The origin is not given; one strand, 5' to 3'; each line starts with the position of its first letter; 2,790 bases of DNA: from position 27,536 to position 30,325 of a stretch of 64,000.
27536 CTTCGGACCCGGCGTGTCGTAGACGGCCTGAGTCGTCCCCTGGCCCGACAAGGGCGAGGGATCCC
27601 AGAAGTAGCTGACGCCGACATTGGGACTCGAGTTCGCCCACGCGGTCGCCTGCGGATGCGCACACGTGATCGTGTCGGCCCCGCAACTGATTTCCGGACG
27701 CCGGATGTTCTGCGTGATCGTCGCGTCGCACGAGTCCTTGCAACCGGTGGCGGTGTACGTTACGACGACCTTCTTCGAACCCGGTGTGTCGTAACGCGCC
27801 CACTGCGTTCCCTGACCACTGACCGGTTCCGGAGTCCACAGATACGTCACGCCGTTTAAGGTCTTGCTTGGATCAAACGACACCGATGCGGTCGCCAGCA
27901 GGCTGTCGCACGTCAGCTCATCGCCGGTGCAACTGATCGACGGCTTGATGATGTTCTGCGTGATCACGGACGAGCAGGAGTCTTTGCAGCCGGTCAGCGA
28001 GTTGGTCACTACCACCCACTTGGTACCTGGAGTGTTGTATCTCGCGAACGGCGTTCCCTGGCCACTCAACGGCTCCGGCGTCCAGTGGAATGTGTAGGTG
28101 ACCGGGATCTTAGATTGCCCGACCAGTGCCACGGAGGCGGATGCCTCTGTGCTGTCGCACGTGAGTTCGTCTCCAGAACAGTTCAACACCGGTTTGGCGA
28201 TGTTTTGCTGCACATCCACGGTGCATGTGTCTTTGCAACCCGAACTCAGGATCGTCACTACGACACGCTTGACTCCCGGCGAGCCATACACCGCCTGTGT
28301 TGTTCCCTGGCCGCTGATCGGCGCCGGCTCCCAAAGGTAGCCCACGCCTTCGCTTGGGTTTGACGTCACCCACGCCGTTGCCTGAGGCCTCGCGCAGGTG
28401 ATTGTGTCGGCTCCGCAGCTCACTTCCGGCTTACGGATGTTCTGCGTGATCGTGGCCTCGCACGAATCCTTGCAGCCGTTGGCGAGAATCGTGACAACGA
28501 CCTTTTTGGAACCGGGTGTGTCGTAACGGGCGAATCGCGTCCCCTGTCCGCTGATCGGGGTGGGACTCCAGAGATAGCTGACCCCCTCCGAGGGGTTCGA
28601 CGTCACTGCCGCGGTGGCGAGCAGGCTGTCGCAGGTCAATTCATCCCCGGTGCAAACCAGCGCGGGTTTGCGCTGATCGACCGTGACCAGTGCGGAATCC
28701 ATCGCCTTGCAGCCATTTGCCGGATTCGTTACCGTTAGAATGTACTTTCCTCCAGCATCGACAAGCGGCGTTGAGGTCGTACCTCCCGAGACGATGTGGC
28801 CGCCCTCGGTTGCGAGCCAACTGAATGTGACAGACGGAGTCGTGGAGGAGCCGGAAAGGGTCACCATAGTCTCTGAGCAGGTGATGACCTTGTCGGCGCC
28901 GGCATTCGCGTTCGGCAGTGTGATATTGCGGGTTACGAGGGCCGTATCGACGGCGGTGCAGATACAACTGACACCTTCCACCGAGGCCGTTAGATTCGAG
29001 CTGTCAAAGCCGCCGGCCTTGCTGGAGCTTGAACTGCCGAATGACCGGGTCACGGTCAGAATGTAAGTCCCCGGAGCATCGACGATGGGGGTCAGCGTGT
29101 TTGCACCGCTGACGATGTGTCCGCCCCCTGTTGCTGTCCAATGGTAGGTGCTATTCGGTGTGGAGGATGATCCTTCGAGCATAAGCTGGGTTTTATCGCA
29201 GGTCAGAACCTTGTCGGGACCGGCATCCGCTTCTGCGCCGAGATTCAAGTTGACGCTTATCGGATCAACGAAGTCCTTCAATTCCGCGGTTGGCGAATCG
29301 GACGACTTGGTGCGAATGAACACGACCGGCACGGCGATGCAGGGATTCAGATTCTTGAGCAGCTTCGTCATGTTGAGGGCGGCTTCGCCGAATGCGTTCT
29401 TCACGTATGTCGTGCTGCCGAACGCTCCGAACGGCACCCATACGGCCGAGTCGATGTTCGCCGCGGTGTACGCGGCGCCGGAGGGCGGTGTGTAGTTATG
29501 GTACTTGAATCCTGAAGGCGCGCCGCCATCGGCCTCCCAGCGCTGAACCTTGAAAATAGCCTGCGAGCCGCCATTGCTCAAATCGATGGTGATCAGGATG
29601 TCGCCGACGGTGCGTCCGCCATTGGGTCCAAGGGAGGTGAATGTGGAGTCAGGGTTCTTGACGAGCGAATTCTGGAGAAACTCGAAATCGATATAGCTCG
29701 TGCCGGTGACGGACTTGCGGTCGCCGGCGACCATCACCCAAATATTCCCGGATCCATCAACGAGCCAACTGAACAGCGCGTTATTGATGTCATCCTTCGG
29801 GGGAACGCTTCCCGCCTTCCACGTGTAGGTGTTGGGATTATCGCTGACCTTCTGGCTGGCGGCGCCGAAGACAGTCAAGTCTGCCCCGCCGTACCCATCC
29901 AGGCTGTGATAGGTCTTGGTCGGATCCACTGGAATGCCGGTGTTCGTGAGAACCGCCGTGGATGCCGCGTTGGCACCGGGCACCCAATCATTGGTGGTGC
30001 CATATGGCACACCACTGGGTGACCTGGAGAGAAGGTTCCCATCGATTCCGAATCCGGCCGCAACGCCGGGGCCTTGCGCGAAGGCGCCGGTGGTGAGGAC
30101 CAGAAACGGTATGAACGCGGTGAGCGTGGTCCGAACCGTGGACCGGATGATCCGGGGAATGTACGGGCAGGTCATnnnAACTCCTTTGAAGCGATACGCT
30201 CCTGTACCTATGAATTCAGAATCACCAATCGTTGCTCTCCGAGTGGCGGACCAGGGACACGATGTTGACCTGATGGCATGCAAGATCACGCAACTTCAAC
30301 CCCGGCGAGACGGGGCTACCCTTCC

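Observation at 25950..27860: Near-identical 987-bp tandem duplication (four-domain super-repeat) inside the giant gene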

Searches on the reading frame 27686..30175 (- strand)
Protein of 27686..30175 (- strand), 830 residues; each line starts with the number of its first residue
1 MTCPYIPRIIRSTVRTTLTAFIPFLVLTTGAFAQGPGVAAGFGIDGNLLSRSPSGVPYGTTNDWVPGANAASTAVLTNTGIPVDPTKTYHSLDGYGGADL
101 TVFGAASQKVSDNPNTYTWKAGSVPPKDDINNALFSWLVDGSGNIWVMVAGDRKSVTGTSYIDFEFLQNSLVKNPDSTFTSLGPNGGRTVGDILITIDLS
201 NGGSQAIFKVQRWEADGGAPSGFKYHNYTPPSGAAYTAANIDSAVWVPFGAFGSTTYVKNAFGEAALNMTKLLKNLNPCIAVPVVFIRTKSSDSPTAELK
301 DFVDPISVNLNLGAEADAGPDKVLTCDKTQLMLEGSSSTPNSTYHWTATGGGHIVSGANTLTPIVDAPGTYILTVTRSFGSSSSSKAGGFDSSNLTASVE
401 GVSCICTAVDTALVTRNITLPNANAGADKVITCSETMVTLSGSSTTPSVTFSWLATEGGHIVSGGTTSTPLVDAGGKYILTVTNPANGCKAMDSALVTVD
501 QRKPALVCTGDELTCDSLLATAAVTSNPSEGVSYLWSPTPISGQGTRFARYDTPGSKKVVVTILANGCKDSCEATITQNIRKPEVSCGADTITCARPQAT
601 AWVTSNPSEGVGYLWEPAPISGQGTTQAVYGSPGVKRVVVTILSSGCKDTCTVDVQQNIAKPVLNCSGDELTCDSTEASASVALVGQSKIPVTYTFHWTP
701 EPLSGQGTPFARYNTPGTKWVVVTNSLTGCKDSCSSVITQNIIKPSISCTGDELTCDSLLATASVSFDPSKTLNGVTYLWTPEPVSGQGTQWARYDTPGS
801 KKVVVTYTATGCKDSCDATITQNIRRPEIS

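Call 41: find_homologous_proteins(query=window:27686-30175:-)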
Query window:27686-30175:- (830 aa): 403 proteins with E <= 0.001 among 8000 candidates; the best 120 are listed.
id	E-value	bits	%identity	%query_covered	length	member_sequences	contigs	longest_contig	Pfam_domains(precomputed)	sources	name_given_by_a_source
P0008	0.0e+0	1123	44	62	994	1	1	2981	PF19406.6,PF19408.6,PF13895.13,PF22352.3,PF16386.11,PF19081.7,PF18911.7,PF24068.2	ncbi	ncbi:MAG: hypothetical protein AB1772_13295, partial [Candidatus Zixiibacteriota bacterium]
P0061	7.8e-272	922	35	95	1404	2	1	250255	PF11148.15,PF19406.6,PF19408.6,PF13895.13,PF00801.27,PF18962.8,PF13750.13,PF19081.7,PF01483.28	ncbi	ncbi:T9SS type A sorting domain-containing protein [Flavobacterium sp. LB3P122]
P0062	2.1e-214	732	32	95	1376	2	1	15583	PF11148.15,PF19408.6,PF13895.13,PF22352.3,PF00801.27,PF18962.8,PF13750.13,PF19081.7,PF18911.7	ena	-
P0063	5.6e-211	721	44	62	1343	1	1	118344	PF19406.6,PF19408.6,PF13895.13,PF22352.3,PF17963.8,PF17892.8,PF18962.8,PF17803.8,PF13860.13,PF19081.7,PF24068.2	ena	-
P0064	7.4e-197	674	38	62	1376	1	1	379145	PF19406.6,PF19408.6,PF13895.13,PF22352.3,PF00801.27,PF18962.8,PF19081.7,PF24068.2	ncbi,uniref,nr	ncbi:T9SS type A sorting domain-containing protein [Flavobacterium terrisoli]|uniref:T9SS type A sor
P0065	2.6e-188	646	38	62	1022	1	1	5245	PF19406.6,PF16353.12,PF19408.6,PF13895.13,PF22352.3,PF00801.27,PF18962.8,PF13860.13,PF19081.7,PF18911.7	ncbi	ncbi:MAG: T9SS type A sorting domain-containing protein, partial [bacterium]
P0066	1.8e-181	623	35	90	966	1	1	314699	PF19406.6,PF19408.6,PF10648.16,PF22352.3,PF00801.27,PF19081.7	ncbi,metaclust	ncbi:PKD repeat-containing protein, partial [Flavobacterium urumqiense]|metaclust:status=active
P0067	3.7e-168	579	52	68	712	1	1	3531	PF23237.2,PF19081.7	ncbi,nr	ncbi:MAG: hypothetical protein IIA44_05590, partial [Acidobacteria bacterium]|nr:hypothetical protei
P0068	2.6e-159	550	37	62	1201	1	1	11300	PF19408.6,PF13895.13,PF22352.3,PF00801.27,PF19081.7,PF24068.2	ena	-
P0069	3.5e-148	513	33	63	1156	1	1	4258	PF13895.13,PF22352.3,PF00801.27,PF13585.13,PF19081.7,PF18911.7,PF24068.2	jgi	jgi:gliding motility-associated-like protein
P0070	2.6e-147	510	31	62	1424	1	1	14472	PF10648.16,PF13895.13,PF22352.3,PF16820.12,PF00801.27,PF26421.1,PF19081.7,PF18911.7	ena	-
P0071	8.7e-138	479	35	62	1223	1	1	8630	PF07495.20,PF13895.13,PF22352.3,PF13585.13,PF19081.7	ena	-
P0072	8.2e-133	462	31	62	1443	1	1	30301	PF00801.27,PF13585.13,PF25275.2,PF18911.7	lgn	-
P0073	1.3e-131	459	31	57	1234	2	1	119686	PF19408.6,PF13895.13,PF22352.3,PF00801.27,PF24312.2,PF26421.1,PF06832.19,PF19081.7,PF18911.7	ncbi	ncbi:MAG: hypothetical protein R2825_15935 [Saprospiraceae bacterium]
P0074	3.6e-129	450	28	62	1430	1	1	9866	PF00801.27,PF13585.13,PF17962.8,PF19081.7,PF01483.28,PF18911.7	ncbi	ncbi:MAG: gliding motility-associated C-terminal domain-containing protein, partial [Bacteroidota ba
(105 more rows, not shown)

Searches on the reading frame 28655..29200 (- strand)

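Call 54: search_protein_families(library=pfam, proteins=[window:28655-29200:-], max_evalue=1)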
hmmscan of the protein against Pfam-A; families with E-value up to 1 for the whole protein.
window:28655-29200:- (182 aa): 5 families
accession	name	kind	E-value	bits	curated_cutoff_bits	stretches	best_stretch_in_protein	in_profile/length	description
PF19081.6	Ig_7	-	1.3e-10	41.9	27.3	2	96-174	1-80/84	Ig-like domain CHU_C associated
PF22352.2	K319L-like_PKD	-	1.8e-07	31.5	27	2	100-174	1-84/84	K319L-like, PKD domain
PF19408.5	PKD_6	-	1e-06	29.4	25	2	104-170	11-78/82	PKD-like domain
PF16353.11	LacZ_4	-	0.13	12.9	27.3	0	121-174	12-62/87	Beta-galactosidase, domain 4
PF00801.26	PKD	-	0.15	12.5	23.5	0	13-53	26-66/80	PKD domain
